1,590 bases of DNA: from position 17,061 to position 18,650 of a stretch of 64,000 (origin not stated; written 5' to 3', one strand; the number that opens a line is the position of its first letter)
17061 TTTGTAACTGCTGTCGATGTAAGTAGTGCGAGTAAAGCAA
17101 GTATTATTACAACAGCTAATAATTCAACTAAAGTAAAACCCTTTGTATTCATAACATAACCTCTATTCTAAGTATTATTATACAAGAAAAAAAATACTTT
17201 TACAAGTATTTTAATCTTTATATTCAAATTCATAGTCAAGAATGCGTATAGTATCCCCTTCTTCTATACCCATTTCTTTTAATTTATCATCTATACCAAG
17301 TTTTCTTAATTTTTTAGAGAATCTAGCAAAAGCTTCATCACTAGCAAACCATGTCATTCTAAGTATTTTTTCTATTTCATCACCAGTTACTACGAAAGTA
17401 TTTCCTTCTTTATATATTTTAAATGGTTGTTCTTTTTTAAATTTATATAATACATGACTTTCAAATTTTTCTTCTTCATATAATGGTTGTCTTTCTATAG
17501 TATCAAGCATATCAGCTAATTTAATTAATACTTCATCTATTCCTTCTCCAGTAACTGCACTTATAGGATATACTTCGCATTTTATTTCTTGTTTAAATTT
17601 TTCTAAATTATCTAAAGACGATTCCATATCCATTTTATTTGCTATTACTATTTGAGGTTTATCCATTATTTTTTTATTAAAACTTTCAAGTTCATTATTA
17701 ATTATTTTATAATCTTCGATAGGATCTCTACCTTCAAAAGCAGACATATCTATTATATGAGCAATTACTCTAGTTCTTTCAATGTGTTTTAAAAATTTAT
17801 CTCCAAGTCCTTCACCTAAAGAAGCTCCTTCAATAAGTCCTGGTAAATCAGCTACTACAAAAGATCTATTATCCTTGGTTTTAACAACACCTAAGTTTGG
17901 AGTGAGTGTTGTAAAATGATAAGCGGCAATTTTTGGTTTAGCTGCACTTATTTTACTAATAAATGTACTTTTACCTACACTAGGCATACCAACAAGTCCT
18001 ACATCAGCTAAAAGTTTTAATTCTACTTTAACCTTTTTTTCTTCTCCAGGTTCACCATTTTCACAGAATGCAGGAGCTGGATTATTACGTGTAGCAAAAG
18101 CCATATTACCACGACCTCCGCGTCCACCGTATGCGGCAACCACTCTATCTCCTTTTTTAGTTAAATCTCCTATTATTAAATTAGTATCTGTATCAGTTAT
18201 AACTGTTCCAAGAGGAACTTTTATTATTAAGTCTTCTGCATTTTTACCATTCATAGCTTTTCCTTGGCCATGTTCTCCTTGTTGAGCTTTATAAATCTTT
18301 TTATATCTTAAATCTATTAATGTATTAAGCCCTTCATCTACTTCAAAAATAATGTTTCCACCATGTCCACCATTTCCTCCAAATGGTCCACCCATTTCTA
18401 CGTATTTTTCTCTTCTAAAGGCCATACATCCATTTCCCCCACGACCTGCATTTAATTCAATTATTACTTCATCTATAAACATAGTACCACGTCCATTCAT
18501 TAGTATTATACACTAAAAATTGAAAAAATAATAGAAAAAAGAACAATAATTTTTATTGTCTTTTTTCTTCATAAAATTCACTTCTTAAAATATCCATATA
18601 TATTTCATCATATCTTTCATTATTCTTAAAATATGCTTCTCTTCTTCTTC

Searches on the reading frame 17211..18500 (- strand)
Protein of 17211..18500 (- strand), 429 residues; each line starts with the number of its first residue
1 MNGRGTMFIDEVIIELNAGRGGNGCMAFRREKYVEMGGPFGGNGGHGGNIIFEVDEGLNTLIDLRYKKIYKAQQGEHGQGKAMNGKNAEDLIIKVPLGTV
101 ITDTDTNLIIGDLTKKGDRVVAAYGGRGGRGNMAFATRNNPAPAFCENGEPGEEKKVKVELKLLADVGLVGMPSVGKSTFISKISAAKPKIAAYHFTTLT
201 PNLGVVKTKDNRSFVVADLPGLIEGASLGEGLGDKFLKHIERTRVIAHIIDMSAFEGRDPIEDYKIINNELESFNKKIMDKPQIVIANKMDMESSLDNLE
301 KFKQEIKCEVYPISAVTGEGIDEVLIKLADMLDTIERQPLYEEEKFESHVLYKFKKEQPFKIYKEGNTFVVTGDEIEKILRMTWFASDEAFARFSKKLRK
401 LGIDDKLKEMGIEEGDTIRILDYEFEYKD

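Call 36: search_protein_families(library=pfam, proteins=[window:17211-18500:-], max_evalue=0.00001)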
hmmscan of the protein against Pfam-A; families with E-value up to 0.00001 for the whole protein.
window:17211-18500:- (429 aa): 4 families
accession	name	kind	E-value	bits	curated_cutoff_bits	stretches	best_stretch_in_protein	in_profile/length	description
PF01018.28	GTP1_OBG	-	6.2e-61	205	27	1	9-163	1-155/155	GTP1/OBG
PF01926.29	MMR_HSR1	-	3.3e-25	88.8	21.9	1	166-289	1-113/113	50S ribosome-binding GTPase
PF09269.16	DUF1967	-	9.6e-25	86.9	27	1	360-427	1-70/70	Domain of unknown function (DUF1967)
PF02421.24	FeoB_N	-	2.2e-12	47.2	27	1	167-325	3-153/156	Ferrous iron transport protein B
